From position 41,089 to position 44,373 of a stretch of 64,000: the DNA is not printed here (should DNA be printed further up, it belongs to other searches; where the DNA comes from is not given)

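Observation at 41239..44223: FrzS-like protein: receiver fold with Ala at the phospho-acceptor site fused to a ~800-residue coiled coil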

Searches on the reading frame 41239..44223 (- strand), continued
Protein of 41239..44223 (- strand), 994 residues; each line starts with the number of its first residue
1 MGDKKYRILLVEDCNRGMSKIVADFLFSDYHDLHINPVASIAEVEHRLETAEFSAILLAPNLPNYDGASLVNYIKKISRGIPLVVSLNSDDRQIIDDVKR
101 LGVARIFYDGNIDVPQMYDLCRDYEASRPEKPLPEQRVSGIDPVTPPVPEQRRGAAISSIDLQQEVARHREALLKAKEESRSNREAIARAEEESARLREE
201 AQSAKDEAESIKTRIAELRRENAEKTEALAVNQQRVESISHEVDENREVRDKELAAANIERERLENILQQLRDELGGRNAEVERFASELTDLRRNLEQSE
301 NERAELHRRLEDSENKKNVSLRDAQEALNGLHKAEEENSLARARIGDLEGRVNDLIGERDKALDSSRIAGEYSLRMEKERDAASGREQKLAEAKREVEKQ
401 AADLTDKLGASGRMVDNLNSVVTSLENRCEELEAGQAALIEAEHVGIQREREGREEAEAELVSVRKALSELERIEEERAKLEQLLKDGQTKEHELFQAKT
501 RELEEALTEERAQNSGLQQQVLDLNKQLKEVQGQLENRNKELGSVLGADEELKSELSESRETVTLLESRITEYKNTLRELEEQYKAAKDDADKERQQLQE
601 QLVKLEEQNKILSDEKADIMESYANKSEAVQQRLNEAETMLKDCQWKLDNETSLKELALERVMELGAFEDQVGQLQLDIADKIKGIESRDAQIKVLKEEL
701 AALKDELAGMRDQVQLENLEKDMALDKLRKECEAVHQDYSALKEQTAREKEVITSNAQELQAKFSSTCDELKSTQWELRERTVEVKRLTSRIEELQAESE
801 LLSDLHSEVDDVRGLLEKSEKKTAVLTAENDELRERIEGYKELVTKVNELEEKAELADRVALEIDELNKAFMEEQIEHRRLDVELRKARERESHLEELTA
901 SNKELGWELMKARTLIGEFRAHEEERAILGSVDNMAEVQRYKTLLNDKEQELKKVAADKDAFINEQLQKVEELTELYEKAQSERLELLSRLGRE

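Call 51: find_encoding_contigs(protein=P0012, flank=10000, max_places=2)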
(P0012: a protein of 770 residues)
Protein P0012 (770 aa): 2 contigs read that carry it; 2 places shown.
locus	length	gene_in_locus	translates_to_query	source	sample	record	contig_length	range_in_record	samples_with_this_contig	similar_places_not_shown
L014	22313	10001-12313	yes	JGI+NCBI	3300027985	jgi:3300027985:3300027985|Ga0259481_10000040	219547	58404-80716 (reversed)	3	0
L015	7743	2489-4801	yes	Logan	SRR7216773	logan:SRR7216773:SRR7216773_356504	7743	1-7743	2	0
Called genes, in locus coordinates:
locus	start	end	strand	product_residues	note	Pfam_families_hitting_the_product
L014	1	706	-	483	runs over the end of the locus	PF01554:MatE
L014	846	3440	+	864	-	PF02861:Clp_N, PF13191:AAA_16 (weak), PF00004:AAA, PF17871:AAA_lid_9, PF00004:AAA, PF07724:AAA_2, PF07728:AAA_5, PF10431:ClpB_D2-small, +6 more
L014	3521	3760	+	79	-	-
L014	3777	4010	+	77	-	-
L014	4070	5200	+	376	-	PF01699:Na_Ca_ex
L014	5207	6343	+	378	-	PF00924:MS_channel_2nd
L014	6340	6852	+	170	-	PF00300:His_Phos_1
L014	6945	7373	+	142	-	PF01451:LMWPc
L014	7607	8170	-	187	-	PF01728:FtsJ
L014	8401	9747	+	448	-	PF00498:FHA, PF01636:APH (faint), PF00069:Pkinase, PF07714:PK_Tyr_Ser-Thr, PF03109:ABC1 (faint)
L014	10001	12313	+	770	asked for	PF00072:Response_reg (weak), PF24161:CCDC39 (faint)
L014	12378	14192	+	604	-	PF02878:PGM_PMM_I, PF02879:PGM_PMM_II, PF02880:PGM_PMM_III, PF00408:PGM_PMM_IV (weak)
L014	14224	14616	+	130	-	PF04892:VanZ-LLP1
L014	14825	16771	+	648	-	PF00012:HSP70, PF06723:MreB_Mbl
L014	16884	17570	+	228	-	PF04127:DFP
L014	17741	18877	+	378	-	PF13421:Band_7_1, PF01145:Band_7, PF14237:GYF_2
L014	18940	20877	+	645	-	PF04280:Tim44, PF04391:DUF533 (faint), PF05099:TerB (faint)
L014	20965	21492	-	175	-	PF02561:FliS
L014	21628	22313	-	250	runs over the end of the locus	PF02146:SIR2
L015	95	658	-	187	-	PF01728:FtsJ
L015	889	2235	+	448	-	PF00498:FHA, PF01636:APH (faint), PF00069:Pkinase, PF07714:PK_Tyr_Ser-Thr, PF03109:ABC1 (faint)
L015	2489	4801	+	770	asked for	PF00072:Response_reg (weak), PF24161:CCDC39 (faint)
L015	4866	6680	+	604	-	PF02878:PGM_PMM_I, PF02879:PGM_PMM_II, PF02880:PGM_PMM_III, PF00408:PGM_PMM_IV (weak)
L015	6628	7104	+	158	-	PF04892:VanZ-LLP1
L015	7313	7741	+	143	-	?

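Call 52: find_encoding_contigs(protein=P0013, flank=10000, max_places=2)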
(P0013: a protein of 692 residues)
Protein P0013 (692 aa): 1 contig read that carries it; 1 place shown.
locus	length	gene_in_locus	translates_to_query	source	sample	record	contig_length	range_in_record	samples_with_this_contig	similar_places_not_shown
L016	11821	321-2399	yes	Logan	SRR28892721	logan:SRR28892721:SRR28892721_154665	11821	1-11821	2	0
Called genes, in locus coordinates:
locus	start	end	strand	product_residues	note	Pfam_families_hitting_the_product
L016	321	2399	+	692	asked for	PF00072:Response_reg (weak)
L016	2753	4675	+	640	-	PF00133:tRNA-synt_1 (faint), PF09334:tRNA-synt_1g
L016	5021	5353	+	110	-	PF00216:Bac_DNA_binding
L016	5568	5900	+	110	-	PF05973:Gp49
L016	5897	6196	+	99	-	PF13744:HTH_37, PF13560:HTH_31, PF12844:HTH_19, PF01381:HTH_3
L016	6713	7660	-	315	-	PF00288:GHMP_kinases_N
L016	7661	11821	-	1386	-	?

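Call 53: search_protein_families(library=ncbifam, proteins=[window:41239-44223:-], max_evalue=0.001)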
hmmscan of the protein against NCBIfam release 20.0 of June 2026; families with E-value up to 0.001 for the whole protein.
window:41239-44223:- (994 aa): 5 families
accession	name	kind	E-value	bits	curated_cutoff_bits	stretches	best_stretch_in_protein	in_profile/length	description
TIGR02168.1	SMC_prok_B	equivalog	3.1e-12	45.1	567.35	2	158-472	673-987/1181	chromosome segregation protein SMC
NF045487.1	ASRP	equivalog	1.9e-10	40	300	1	489-645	308-459/593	archaea-specific SMC-related protein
TIGR02169.1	SMC_prok_A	equivalog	1e-09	36.7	729.4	1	268-433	318-483/1165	chromosome segregation protein SMC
TIGR04523.1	Mplasa_alph_rch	subfamily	5.2e-07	28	270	1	388-899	127-633/745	helix-rich protein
NF003034.1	PRK03918.1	equivalog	1.2e-06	26.9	700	1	282-541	454-709/878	DNA double-strand break repair ATPase Rad50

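Call 59: find_encoding_contigs(protein=P0016, flank=10000, max_places=2)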
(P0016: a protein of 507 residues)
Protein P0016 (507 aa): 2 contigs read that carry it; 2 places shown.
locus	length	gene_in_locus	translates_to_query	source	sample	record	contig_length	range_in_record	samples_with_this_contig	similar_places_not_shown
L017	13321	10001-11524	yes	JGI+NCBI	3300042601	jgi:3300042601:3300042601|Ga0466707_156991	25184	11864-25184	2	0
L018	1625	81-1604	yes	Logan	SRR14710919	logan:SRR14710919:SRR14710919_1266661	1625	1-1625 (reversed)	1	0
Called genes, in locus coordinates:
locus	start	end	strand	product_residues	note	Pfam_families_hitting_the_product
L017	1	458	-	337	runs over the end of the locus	PF12796:Ank_2, PF13637:Ank_4 (faint), PF13606:Ank_3 (faint), PF00023:Ank, PF12796:Ank_2, PF13857:Ank_5, PF00023:Ank (weak)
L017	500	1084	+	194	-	PF18821:LPD7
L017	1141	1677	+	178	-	-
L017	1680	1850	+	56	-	-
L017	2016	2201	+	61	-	-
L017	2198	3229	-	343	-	PF01370:Epimerase (weak), PF13460:NAD_binding_10 (weak), PF16363:GDP_Man_Dehyd (faint), PF01370:Epimerase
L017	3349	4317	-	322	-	PF16868:NMT1_3, PF09084:NMT1, PF12974:Phosphonate-bd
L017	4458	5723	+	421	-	PF00579:tRNA-synt_1b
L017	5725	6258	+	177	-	PF02050:FliJ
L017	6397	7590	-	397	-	PF04055:Radical_SAM, PF06969:HemN_C (weak)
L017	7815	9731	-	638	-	PF00497:SBP_bac_3 (faint)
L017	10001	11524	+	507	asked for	PF00072:Response_reg (weak)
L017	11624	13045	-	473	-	-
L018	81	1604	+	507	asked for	PF00072:Response_reg (weak)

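Call 60: find_encoding_contigs(protein=P0015, flank=10000, max_places=2)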
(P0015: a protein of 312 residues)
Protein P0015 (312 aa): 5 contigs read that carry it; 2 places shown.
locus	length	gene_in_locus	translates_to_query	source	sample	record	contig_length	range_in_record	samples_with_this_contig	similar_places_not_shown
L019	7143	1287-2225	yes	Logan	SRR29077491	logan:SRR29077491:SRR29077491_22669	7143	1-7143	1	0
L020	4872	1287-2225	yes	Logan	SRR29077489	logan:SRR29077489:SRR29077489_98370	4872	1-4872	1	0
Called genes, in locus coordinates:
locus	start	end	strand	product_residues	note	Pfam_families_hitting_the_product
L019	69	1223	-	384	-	PF03462:PCRF, PF00472:RF-1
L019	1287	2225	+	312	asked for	PF00072:Response_reg (weak)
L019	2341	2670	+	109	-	-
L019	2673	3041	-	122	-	PF08378:NERD (weak), PF02021:UPF0102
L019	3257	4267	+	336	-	PF02912:Phe_tRNA-synt_N, PF01409:tRNA-synt_2d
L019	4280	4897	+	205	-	PF00990:GGDEF, PF22335:Cas10-Cmr2_palm2 (weak)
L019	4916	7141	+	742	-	?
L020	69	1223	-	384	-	PF03462:PCRF, PF00472:RF-1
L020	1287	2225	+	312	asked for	PF00072:Response_reg (weak)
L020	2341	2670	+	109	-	-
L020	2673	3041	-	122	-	PF08378:NERD (weak), PF02021:UPF0102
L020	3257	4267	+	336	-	PF02912:Phe_tRNA-synt_N, PF01409:tRNA-synt_2d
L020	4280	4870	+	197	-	?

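Call 69: find_related_loci(query=A4, collection=metagenome_contigs, flank=8000)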
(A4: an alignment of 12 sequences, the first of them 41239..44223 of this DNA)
Query A4 (994 aa) in metagenome_contigs; peptide patterns used: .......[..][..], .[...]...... (x = any residue, [..] = any of these).
149 stretches matched a pattern, but none encodes a relative of the query by tblastn (E <= 1e-3).

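Call 71: find_related_loci(query=A6, collection=metagenome_contigs, flank=8000)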
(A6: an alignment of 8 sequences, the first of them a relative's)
Query A6 (689 aa) in metagenome_contigs; peptide patterns used: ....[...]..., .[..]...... (x = any residue, [..] = any of these).
600 stretches matched a pattern, but none encodes a relative of the query by tblastn (E <= 1e-3).

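Call 72: search_solved_structures(query=A1, max_evalue=0.01)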
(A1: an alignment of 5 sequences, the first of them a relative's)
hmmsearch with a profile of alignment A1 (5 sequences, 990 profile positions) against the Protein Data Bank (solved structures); distinct sequences matched with E-value up to 0.01: 4.
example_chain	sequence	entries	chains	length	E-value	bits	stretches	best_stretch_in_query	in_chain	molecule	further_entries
4lin_A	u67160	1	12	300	0.002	19.5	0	497-588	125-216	Tail needle protein gp26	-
3tnu_B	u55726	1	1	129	0.0037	18.6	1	262-346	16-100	Keratin, type II cytoskeletal 5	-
3iv1_A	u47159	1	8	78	0.0064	17.8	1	241-313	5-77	Tumor susceptibility gene 101 protein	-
4zry_B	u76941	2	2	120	0.0074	17.6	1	264-345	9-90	Keratin, type II cytoskeletal 1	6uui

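Call 73: search_protein_families(library=pfam, alignment_id=A4, max_evalue=0.01)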
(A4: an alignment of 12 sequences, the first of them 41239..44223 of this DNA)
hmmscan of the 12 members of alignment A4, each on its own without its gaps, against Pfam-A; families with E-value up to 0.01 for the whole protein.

A. member 1, window:41239-44223:- (994 aa): 1 family
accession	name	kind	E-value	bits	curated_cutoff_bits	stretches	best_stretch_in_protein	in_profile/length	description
PF00072.30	Response_reg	-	0.00068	20.2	30.2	1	8-102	1-92/111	Response regulator receiver domain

B. families by the number of members that match (of 12 scanned): 7 families
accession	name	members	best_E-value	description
PF00072.30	Response_reg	12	4e-09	Response regulator receiver domain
PF12795.12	MscS_porin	1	0.00037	Mechanosensitive ion channel porin domain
PF04849.18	HAP1_N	1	0.0024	HAP1 N-terminal conserved region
PF17675.6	APG6_N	1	0.0042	Apg6 coiled-coil region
PF12808.12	Mto2_bdg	1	0.006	Micro-tubular organiser Mto1 C-term Mto2-binding region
PF07926.17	TPR_MLP1_2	1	0.0061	TPR/MLP1/MLP2-like protein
PF07889.17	DUF1664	1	0.0072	Protein of unknown function (DUF1664)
